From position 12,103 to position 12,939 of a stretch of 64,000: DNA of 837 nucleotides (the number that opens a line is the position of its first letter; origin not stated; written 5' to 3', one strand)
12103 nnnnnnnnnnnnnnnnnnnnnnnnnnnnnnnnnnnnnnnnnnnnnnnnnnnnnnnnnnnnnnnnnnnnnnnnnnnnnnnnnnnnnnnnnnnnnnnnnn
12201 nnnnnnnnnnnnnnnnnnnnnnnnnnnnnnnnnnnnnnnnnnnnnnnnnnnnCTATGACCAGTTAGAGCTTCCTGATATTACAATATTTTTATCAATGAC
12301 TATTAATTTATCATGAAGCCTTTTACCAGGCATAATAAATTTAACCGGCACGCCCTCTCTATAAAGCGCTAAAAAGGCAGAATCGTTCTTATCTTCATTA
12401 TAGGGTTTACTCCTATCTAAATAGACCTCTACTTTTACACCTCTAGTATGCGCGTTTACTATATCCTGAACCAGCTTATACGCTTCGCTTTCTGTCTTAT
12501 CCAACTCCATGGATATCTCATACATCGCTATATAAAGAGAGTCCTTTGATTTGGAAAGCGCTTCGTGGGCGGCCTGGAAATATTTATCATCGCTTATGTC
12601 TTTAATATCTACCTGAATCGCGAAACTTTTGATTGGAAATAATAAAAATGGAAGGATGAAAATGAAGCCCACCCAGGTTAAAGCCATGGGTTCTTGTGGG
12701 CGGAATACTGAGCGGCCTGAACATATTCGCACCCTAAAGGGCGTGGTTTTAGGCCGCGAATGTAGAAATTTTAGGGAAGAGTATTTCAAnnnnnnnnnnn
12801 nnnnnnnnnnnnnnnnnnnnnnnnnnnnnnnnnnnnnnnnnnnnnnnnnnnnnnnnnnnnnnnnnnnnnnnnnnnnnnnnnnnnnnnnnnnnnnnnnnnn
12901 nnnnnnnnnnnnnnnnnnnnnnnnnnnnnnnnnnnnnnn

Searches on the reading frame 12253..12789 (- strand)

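Call 11: search_protein_families(library=pfam, proteins=[window:12253-12789:-], max_evalue=0.00001)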
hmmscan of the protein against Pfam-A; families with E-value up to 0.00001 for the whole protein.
window:12253-12789:- (178 aa): 1 family
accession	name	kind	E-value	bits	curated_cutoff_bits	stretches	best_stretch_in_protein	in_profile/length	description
PF13091.12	PLDc_2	-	1.3e-17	64.3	27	1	76-178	3-101/132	PLD-like domain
